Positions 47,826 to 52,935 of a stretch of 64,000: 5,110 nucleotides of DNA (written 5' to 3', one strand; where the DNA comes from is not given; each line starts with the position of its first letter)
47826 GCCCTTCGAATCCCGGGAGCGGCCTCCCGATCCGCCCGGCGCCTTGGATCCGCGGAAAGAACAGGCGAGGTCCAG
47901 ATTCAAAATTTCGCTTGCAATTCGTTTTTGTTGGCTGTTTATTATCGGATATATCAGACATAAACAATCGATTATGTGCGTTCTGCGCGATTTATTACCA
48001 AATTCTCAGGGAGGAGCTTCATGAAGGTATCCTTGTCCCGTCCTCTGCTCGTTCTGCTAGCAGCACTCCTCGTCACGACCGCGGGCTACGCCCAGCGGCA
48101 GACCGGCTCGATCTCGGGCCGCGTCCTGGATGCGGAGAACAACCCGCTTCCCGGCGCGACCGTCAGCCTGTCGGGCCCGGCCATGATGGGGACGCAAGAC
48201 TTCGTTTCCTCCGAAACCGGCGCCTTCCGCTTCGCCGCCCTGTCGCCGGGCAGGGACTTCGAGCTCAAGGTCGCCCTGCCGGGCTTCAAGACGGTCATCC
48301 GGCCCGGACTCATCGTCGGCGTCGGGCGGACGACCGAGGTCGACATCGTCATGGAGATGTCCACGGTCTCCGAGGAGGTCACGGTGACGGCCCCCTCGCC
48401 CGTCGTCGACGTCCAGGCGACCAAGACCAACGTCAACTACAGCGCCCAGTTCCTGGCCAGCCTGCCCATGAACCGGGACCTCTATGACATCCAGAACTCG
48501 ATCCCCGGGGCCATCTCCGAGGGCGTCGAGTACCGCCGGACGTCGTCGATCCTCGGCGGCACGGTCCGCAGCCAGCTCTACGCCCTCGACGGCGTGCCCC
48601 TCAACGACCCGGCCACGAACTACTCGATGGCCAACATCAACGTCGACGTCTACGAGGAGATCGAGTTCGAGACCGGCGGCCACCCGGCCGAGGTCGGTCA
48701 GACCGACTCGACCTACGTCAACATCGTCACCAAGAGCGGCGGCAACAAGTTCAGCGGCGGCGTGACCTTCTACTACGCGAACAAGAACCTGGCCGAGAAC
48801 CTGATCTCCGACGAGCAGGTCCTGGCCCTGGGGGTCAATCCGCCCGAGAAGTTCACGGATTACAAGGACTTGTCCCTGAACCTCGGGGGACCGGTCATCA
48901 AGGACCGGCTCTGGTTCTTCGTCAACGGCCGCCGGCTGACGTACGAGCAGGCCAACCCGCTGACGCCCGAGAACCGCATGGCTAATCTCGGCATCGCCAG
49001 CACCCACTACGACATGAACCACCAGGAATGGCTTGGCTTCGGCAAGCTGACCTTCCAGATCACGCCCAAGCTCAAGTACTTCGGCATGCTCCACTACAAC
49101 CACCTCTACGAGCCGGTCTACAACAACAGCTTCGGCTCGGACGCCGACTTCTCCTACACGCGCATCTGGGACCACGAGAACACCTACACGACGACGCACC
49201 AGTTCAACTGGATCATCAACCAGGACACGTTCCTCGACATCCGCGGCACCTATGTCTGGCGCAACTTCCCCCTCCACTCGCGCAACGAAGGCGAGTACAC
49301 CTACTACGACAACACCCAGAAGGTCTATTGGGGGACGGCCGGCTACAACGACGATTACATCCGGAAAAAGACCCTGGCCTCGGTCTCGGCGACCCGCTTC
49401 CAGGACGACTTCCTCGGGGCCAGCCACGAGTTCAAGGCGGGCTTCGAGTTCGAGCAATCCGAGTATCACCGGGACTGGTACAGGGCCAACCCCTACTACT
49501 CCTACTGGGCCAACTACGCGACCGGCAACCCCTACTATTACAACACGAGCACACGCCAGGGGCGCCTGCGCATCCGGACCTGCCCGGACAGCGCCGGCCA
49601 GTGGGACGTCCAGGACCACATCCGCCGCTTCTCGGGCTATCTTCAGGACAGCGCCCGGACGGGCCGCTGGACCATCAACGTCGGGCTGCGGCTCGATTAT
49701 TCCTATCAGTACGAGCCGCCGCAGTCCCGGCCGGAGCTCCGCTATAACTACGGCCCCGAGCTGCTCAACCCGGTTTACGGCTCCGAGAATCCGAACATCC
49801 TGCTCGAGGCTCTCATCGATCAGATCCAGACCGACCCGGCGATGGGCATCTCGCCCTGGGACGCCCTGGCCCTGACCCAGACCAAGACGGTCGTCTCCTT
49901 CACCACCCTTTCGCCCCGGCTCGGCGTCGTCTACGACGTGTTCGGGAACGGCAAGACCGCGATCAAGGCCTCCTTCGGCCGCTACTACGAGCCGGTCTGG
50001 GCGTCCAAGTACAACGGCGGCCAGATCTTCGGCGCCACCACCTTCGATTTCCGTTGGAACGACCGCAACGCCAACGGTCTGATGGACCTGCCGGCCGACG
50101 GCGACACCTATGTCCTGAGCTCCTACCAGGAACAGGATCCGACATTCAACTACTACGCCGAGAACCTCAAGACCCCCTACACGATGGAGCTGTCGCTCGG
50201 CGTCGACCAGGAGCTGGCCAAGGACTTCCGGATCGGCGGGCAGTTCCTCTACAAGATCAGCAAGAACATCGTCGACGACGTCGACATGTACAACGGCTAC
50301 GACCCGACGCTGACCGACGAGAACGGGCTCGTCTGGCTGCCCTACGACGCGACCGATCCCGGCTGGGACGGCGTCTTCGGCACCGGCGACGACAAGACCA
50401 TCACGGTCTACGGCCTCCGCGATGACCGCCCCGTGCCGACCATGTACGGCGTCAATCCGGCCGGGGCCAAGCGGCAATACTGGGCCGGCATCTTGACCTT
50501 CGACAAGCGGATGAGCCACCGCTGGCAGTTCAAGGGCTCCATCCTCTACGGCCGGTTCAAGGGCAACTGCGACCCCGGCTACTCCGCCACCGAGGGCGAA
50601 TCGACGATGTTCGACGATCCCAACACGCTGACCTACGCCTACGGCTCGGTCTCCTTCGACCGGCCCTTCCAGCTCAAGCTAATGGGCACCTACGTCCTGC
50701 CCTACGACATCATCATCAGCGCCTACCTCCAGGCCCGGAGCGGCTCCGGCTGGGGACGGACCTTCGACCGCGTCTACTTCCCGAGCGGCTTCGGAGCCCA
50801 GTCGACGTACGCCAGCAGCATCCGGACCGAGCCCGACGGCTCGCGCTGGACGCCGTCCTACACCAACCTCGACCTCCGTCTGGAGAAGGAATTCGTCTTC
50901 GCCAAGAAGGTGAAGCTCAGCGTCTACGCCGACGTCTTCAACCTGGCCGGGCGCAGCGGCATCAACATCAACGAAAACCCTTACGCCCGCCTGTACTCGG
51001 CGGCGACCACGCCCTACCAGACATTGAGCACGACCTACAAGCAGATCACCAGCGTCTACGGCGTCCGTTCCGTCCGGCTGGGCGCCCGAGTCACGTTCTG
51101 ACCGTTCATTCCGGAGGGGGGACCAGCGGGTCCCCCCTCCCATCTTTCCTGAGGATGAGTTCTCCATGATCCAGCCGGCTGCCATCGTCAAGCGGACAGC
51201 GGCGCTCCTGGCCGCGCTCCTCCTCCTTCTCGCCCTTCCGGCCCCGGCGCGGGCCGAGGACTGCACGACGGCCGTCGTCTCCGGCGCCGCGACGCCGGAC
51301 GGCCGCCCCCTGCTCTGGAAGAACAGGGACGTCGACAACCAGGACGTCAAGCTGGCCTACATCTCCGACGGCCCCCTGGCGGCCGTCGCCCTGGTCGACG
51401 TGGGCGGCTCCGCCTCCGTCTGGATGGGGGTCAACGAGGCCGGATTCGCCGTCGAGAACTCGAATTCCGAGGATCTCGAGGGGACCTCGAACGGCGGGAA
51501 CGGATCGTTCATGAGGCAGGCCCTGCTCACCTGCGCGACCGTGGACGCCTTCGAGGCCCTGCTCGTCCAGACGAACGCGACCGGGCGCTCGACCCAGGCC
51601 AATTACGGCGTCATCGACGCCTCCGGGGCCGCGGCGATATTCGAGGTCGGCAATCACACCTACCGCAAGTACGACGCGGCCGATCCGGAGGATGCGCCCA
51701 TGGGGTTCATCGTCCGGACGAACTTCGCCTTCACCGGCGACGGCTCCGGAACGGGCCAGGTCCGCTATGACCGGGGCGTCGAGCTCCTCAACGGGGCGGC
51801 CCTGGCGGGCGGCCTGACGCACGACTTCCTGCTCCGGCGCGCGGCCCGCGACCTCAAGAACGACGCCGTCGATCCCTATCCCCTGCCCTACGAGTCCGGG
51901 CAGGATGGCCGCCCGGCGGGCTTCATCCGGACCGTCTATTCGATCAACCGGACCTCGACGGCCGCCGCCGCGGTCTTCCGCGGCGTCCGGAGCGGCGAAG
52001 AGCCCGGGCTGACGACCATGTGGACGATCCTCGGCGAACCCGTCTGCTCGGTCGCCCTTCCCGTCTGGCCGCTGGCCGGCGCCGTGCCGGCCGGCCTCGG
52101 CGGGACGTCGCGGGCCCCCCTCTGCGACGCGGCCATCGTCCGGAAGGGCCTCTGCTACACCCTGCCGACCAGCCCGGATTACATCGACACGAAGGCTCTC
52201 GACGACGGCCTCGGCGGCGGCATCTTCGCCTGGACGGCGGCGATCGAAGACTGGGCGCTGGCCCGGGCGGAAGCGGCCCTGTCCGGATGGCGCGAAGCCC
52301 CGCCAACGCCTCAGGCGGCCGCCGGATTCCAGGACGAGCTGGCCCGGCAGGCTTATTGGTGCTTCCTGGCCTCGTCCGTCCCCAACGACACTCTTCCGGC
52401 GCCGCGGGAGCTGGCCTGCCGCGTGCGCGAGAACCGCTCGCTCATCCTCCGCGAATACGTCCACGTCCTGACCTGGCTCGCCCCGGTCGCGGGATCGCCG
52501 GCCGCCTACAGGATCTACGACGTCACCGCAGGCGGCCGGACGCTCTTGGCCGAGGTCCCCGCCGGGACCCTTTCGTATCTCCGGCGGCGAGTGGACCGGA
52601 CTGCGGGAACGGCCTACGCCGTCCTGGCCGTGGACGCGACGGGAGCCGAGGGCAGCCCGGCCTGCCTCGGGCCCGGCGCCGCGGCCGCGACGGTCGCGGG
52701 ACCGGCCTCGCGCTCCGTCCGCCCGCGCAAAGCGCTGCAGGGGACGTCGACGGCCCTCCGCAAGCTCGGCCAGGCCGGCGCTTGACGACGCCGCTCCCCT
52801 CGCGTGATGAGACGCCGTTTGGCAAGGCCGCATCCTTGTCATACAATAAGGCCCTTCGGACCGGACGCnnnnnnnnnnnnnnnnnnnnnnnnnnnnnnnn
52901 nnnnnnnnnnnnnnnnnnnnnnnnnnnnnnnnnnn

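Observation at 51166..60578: Neighbourhood of exported enzymes suggesting extracellular gamma-glutamyl / D-amino-acid peptide catabolism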

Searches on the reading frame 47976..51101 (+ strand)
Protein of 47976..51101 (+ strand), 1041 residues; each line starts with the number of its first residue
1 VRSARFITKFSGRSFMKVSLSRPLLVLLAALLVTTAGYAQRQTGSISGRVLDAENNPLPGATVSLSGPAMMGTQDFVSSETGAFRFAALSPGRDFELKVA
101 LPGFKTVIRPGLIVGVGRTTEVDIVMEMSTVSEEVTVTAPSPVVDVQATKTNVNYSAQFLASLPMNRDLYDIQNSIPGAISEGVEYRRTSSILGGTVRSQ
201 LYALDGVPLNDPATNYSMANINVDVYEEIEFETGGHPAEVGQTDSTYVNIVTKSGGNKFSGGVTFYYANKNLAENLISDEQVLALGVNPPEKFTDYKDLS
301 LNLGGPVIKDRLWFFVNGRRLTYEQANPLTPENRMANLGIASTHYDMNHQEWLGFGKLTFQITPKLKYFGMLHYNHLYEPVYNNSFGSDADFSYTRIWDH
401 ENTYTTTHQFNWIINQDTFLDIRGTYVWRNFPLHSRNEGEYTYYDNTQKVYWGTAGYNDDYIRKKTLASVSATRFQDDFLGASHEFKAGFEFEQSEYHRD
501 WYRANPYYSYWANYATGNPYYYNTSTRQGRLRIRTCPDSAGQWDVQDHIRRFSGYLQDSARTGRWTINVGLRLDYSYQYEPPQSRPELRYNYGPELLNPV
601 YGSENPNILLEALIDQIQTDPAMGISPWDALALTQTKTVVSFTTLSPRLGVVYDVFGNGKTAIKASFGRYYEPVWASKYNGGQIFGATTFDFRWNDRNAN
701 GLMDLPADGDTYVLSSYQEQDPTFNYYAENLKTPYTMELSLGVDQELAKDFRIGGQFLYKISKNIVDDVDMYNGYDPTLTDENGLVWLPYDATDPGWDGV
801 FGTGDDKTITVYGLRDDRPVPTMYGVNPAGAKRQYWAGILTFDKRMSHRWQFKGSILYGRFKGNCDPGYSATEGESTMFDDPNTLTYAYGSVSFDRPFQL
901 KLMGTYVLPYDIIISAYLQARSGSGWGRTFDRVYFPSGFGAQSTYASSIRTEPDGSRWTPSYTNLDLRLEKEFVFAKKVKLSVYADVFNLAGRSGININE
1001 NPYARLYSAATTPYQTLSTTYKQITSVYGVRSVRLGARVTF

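Call 3: search_protein_families(library=pfam, proteins=[window:47976-51101:+], max_evalue=0.01)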
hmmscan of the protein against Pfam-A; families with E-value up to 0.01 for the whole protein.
window:47976-51101:+ (1041 aa): 4 families
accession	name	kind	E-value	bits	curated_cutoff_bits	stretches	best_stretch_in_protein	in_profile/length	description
PF25183.1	OMP_b-brl_4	-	3.3e-37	128.8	30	2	350-910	153-679/838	Outer membrane beta barrel domain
PF13620.12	CarboxypepD_reg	-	1.4e-15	57.8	32.3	1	45-127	1-82/82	Carboxypeptidase regulatory-like domain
PF13715.12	CarbopepD_reg_2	-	3.9e-07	30.5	32.2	1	46-137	1-88/88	CarboxypepD_reg-like domain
PF07715.20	Plug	-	6.1e-05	23.9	23.9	1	155-242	12-101/107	TonB-dependent Receptor Plug Domain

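Call 5: search_protein_families(library=ncbifam, proteins=[window:47976-51101:+], max_evalue=0.001)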
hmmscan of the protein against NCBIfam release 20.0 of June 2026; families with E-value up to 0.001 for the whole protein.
window:47976-51101:+ (1041 aa): 0 families

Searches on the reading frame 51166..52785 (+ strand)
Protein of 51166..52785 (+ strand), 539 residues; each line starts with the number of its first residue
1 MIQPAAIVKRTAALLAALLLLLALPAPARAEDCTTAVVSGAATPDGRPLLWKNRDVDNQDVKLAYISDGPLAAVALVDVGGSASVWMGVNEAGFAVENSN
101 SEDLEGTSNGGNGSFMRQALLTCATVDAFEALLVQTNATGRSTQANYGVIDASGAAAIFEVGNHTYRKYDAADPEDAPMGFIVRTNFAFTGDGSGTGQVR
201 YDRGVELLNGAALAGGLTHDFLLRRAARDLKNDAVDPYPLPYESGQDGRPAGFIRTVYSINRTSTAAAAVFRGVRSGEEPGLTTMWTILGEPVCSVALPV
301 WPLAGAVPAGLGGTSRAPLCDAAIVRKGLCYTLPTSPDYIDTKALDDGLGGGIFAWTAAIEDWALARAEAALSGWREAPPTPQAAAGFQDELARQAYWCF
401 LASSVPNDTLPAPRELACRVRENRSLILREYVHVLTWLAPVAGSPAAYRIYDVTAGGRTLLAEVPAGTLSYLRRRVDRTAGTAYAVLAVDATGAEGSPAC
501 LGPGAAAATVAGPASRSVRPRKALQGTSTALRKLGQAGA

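Call 3: search_protein_families(library=pfam, proteins=[window:51166-52785:+], max_evalue=0.01)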
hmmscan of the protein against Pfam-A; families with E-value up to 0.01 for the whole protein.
window:51166-52785:+ (539 aa): 1 family
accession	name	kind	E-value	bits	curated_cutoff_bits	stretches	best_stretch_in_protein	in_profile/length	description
PF03417.21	AAT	-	0.00026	21.2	23.2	1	44-186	4-139/225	Acyl-coenzyme A:6-aminopenicillanic acid acyl-transferase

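Call 5: search_protein_families(library=ncbifam, proteins=[window:51166-52785:+], max_evalue=0.001)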
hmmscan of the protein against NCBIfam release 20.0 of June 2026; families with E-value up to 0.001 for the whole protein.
window:51166-52785:+ (539 aa): 1 family
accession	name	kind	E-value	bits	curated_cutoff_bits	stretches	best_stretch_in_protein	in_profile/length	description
NF040521.1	C45_proenzyme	subfamily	3.5e-14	52.9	85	1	21-189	84-240/313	C45 family autoproteolytic acyltransferase/hydrolase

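Call 17: search_solved_structures(query=window:51166-52785:+, max_evalue=0.01, show_alignments=1)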
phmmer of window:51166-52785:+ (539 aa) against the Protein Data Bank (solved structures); distinct sequences matched with E-value up to 0.01: 0.
